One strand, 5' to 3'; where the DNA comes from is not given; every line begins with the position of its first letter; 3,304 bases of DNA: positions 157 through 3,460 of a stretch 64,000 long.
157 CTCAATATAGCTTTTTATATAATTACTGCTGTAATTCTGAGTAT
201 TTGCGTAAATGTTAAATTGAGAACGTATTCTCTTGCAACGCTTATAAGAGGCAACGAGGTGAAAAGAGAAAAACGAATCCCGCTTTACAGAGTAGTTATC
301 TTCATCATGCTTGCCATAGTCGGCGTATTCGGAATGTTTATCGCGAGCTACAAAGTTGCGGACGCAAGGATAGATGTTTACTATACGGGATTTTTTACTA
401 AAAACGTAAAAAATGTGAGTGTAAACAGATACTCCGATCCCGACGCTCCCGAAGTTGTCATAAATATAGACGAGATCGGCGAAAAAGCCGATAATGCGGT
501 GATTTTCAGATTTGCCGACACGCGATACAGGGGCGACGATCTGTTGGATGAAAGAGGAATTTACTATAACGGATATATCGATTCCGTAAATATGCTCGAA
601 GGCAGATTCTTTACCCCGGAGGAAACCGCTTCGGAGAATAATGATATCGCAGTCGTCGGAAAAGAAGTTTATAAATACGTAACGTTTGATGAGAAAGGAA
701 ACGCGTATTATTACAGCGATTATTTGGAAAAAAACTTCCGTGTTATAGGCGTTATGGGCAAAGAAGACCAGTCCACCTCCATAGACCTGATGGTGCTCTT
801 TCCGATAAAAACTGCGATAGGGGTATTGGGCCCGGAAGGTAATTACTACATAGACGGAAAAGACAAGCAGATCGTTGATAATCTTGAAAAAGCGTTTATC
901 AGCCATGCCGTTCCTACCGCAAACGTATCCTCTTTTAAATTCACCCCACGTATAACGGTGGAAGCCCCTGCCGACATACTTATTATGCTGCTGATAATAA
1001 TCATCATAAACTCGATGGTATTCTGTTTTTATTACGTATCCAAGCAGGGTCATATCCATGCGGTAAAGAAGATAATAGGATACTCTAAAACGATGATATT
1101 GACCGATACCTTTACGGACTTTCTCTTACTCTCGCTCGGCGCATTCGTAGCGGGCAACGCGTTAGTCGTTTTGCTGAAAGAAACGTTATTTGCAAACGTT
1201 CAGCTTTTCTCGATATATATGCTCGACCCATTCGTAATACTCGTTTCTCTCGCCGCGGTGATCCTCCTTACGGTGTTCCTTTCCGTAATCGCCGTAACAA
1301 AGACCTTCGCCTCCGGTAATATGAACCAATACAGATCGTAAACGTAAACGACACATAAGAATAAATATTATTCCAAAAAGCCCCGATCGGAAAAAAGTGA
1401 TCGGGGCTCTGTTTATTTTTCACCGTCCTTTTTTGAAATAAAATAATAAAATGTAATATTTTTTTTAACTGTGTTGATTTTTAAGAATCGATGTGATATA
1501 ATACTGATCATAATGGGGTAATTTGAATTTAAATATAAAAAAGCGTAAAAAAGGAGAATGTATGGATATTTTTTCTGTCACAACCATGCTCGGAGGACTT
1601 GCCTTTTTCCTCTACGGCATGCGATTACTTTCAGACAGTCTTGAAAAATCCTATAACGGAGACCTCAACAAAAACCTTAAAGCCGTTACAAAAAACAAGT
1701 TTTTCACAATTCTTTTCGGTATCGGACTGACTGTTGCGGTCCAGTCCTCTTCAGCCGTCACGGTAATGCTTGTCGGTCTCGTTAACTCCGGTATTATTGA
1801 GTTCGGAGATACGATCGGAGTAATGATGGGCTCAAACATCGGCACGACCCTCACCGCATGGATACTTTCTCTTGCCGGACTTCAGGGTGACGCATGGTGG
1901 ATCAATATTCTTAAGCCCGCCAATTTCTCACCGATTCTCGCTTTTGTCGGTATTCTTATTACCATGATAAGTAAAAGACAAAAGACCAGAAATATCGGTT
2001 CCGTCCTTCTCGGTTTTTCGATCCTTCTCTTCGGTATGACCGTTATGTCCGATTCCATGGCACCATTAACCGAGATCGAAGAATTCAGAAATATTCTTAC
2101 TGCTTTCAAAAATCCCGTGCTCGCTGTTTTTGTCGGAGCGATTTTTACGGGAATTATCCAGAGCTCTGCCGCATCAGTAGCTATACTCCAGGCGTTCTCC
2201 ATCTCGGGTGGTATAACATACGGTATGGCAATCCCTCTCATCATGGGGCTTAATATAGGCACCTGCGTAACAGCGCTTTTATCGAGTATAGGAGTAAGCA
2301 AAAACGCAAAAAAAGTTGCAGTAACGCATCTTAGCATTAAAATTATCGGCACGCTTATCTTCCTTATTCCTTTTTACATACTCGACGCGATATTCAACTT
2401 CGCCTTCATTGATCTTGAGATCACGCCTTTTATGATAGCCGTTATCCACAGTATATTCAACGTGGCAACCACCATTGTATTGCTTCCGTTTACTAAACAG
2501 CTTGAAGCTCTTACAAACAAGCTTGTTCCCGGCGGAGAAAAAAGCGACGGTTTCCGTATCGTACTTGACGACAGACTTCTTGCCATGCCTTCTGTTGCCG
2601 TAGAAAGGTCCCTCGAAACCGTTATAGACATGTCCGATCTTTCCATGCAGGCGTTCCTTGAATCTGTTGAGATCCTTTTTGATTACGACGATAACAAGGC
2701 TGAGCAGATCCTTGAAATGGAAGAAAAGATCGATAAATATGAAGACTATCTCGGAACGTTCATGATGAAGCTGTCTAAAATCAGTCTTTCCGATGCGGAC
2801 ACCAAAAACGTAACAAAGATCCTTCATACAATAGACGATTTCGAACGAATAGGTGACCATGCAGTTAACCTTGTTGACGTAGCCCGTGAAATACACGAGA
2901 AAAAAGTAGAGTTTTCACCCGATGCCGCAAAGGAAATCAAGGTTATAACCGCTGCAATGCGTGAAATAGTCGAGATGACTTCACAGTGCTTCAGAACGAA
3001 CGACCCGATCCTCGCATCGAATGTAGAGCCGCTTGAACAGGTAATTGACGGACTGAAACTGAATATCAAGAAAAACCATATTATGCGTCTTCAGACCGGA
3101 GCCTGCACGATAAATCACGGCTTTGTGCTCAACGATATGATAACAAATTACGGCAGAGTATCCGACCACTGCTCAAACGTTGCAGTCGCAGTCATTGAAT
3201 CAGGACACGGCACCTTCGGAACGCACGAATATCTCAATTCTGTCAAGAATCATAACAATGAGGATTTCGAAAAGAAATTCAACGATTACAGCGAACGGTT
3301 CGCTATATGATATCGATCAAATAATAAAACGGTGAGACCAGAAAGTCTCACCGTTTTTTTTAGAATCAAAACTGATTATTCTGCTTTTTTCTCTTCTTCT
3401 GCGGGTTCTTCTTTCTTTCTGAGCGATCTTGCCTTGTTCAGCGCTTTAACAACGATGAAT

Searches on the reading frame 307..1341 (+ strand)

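Call 64: search_protein_families(library=pfam, proteins=[window:307-1341:+], max_evalue=0.01)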
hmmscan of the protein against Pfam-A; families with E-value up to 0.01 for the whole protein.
window:307-1341:+ (344 aa): 2 families
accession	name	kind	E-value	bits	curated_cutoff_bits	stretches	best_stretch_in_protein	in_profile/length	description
PF12704.14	MacB_PCD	-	7.3e-07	30.1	27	1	37-174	49-180/207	MacB-like periplasmic core domain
PF02687.27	FtsX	-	8.7e-06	26.2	25.5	1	224-333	3-115/120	FtsX-like permease C-terminal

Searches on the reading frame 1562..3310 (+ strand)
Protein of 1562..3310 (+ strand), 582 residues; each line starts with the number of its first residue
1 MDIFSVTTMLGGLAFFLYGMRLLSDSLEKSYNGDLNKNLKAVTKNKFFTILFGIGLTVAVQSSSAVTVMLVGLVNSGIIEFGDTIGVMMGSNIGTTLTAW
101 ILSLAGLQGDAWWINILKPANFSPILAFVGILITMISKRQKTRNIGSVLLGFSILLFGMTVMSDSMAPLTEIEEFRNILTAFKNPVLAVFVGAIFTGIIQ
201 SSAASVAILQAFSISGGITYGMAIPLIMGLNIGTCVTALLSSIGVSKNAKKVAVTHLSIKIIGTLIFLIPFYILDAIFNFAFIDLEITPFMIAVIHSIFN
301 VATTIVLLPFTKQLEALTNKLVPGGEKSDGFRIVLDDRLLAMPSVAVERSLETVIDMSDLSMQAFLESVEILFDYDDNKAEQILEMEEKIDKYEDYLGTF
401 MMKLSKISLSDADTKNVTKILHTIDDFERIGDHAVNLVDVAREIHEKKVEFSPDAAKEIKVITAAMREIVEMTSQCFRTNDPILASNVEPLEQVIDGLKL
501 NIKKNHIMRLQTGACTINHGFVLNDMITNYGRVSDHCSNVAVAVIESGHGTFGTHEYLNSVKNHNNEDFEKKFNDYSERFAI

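Call 64: search_protein_families(library=pfam, proteins=[window:1562-3310:+], max_evalue=0.01)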
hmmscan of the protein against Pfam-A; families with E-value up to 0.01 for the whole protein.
window:1562-3310:+ (582 aa): 2 families
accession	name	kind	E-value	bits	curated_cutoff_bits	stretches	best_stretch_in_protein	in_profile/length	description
PF02690.20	Na_Pi_cotrans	-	3.8e-58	195.8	29.1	2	15-163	1-136/137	Na+/Pi-cotransporter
PF01895.24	PhoU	-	6.8e-24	84.5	23.5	2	355-439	2-87/89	PhoU domain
